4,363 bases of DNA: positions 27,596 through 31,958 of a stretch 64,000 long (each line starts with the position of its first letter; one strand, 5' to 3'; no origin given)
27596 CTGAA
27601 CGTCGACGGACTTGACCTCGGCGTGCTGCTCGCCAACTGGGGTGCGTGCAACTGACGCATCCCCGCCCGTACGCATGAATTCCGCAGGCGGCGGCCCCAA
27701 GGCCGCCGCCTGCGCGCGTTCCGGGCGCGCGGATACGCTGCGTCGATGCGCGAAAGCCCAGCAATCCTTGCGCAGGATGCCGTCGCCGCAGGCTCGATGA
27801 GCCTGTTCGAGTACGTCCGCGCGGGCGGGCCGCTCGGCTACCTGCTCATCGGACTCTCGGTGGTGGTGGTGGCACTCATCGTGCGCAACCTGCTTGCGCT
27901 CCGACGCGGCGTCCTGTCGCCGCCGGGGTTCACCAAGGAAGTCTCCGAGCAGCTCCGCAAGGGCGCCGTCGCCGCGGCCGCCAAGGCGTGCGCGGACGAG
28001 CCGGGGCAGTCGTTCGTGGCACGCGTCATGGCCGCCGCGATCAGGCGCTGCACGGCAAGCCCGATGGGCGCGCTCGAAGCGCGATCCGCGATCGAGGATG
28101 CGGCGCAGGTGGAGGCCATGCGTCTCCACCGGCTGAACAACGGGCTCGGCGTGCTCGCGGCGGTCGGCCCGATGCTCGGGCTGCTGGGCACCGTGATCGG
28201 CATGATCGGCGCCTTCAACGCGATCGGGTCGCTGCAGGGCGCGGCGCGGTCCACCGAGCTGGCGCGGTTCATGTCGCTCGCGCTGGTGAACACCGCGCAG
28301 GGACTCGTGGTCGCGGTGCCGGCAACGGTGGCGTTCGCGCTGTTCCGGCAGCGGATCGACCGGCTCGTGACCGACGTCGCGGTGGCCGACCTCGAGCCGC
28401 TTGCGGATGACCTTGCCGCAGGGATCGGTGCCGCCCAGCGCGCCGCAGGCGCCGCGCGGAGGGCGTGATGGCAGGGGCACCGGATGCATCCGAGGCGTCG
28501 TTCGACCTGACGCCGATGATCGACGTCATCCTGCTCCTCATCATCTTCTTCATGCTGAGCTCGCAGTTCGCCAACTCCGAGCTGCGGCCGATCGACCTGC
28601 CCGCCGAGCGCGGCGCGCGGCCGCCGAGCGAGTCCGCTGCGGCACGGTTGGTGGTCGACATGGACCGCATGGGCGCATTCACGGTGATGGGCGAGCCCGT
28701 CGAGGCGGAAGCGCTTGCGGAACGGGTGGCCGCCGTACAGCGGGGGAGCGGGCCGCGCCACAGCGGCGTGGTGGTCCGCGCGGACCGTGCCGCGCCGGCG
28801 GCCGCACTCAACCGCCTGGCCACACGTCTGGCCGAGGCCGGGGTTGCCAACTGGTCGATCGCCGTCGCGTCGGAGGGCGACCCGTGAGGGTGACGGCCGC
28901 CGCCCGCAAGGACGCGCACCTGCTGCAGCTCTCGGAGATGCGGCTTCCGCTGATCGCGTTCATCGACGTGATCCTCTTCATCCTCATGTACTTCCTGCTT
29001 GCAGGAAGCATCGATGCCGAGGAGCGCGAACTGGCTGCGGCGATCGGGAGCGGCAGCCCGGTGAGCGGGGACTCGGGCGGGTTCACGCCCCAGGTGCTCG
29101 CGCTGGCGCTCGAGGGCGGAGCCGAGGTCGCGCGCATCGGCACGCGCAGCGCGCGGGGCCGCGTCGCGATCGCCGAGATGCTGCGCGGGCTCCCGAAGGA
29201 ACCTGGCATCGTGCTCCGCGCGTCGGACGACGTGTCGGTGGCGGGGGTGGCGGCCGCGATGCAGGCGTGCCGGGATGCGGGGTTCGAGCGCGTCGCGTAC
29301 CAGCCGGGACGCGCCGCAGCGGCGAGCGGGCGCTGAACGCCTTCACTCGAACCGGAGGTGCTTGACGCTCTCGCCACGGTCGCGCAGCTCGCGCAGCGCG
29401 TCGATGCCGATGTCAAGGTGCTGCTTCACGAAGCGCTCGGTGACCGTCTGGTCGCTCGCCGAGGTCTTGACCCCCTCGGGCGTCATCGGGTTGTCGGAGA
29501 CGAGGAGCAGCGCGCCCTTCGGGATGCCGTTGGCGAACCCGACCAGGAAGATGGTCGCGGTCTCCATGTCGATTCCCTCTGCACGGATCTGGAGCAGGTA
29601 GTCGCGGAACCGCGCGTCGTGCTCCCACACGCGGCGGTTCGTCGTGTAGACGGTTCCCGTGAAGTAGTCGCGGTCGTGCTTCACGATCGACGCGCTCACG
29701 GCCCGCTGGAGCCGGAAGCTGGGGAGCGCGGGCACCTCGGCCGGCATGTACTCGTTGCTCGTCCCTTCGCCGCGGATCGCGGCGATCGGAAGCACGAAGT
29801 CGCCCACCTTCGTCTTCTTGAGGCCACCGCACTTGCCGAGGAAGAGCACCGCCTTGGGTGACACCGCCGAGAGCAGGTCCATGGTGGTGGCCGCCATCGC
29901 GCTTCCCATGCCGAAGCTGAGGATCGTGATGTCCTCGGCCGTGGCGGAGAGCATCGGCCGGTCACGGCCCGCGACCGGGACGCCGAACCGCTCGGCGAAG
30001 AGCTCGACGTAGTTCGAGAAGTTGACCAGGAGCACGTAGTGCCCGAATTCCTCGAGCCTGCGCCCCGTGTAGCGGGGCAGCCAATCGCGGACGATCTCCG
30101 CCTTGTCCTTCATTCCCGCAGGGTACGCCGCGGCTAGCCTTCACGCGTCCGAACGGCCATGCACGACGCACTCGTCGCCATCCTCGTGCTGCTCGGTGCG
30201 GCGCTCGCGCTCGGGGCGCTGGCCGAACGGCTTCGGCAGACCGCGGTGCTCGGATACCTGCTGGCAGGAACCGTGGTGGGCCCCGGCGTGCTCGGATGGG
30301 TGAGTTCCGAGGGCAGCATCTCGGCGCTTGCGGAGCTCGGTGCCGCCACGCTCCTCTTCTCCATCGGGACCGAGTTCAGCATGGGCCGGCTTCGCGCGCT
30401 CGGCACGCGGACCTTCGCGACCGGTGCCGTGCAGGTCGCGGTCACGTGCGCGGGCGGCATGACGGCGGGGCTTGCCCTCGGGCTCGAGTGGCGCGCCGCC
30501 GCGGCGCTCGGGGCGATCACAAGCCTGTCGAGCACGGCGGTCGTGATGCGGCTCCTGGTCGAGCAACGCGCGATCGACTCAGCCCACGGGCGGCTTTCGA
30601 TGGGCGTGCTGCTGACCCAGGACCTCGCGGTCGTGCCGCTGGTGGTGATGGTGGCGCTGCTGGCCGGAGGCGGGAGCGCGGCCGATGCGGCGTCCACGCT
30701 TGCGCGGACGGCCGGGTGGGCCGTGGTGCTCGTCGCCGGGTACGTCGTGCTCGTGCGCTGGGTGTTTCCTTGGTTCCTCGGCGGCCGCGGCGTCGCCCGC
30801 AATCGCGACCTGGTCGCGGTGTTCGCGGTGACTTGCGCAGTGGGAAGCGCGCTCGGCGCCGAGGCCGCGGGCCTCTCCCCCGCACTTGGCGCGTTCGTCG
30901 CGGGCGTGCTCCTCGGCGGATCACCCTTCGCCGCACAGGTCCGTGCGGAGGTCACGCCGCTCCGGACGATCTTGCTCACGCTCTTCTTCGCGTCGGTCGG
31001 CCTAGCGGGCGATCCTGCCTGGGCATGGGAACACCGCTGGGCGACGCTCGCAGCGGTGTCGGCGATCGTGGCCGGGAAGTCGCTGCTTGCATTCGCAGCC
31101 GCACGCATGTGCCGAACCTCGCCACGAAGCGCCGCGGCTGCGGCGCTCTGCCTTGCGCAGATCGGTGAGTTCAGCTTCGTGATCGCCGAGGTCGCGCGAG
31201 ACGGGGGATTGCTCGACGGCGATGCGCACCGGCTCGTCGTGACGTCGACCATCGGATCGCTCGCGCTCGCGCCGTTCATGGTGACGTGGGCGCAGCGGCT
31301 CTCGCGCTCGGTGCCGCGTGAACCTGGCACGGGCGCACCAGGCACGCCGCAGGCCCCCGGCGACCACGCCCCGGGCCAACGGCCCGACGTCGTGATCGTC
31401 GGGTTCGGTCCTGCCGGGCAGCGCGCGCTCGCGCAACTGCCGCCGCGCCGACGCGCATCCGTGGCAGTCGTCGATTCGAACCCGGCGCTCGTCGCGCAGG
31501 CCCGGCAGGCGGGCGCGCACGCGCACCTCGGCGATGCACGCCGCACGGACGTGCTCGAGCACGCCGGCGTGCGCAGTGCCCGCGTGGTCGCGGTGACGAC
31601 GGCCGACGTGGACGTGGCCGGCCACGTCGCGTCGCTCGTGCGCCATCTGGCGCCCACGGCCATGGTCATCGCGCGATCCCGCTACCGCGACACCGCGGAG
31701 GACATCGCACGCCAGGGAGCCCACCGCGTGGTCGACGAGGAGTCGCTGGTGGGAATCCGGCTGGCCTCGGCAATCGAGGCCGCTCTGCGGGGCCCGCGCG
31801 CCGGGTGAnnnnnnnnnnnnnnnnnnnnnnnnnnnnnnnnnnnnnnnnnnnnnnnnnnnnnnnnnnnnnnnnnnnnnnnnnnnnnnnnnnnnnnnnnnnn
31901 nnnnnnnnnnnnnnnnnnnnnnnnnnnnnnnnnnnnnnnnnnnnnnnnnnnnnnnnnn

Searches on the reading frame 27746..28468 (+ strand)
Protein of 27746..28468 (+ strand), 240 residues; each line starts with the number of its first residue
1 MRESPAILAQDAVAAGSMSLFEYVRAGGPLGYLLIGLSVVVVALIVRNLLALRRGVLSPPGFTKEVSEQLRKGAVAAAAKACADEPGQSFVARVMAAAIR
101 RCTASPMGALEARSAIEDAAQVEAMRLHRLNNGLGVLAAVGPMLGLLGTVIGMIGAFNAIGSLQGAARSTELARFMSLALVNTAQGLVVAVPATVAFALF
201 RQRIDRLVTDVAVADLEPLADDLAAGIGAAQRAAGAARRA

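Call 76: search_protein_families(library=pfam, proteins=[window:27746-28468:+], max_evalue=0.001)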
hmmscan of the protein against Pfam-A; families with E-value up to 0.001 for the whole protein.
window:27746-28468:+ (240 aa): 1 family
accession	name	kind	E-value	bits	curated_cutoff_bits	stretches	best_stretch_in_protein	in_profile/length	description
PF01618.21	MotA_ExbB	-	1.9e-24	86.3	22.9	1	91-210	6-124/127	MotA/TolQ/ExbB proton channel family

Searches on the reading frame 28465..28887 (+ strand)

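Call 76: search_protein_families(library=pfam, proteins=[window:28465-28887:+], max_evalue=0.001)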
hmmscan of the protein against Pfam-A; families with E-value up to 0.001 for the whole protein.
window:28465-28887:+ (140 aa): 1 family
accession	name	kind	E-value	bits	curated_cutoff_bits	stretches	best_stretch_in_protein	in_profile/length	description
PF02472.21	ExbD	-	2.8e-20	73.1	25.4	1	9-135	4-126/128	Biopolymer transport protein ExbD/TolR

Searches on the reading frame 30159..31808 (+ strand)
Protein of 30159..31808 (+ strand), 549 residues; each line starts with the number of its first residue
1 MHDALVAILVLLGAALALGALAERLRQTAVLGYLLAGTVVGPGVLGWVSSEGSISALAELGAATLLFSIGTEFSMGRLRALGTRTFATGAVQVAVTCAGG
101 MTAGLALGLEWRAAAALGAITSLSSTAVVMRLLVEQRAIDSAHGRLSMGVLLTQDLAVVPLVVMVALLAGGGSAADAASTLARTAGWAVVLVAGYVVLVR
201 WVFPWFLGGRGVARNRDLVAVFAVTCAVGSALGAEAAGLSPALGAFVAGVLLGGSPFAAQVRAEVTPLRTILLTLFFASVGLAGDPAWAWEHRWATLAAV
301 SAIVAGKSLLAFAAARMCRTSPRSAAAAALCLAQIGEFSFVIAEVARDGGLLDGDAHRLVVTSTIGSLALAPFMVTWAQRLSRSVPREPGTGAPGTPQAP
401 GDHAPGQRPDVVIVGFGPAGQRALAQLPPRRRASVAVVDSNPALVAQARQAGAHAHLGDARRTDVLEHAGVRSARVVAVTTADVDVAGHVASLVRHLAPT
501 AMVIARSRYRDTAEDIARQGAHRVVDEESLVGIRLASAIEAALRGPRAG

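Call 31: search_protein_families(library=ncbifam, proteins=[window:30159-31808:+])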
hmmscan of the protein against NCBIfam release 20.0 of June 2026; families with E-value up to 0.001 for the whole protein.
window:30159-31808:+ (549 aa): 8 families
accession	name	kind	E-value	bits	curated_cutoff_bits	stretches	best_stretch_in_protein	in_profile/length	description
NF002924.0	PRK03562.1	equivalog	9.2e-79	265.5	752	1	2-524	4-517/623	glutathione-regulated potassium-efflux system protein KefC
NF002973.0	PRK03659.1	equivalog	4.4e-76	256.7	804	1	3-525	5-516/602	glutathione-regulated potassium-efflux system protein KefB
NF007950.1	PRK10669.1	equivalog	9.5e-68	229.4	700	1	9-529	12-537/547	YbaL family putative K(+) efflux transporter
TIGR00932.1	2a37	subfamily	1e-57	195.7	238.3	1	13-283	2-273/275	monovalent cation:proton antiporter-2 (CPA2) family protein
NF045626.1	FeTrans_MagA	equivalog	5.7e-56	190.1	700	1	6-383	9-382/386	iron transporter MagA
NF007039.0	PRK09496.3-2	equivalog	7.3e-06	25.1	293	1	411-509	3-100/446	Trk system potassium transporter TrkA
NF007031.0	PRK09496.1-2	equivalog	0.00031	19.9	289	1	411-507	3-99/458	Trk system potassium transporter TrkA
NF007034.0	PRK09496.2-1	subfamily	0.00053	19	344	1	411-512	3-102/445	Trk system potassium transporter TrkA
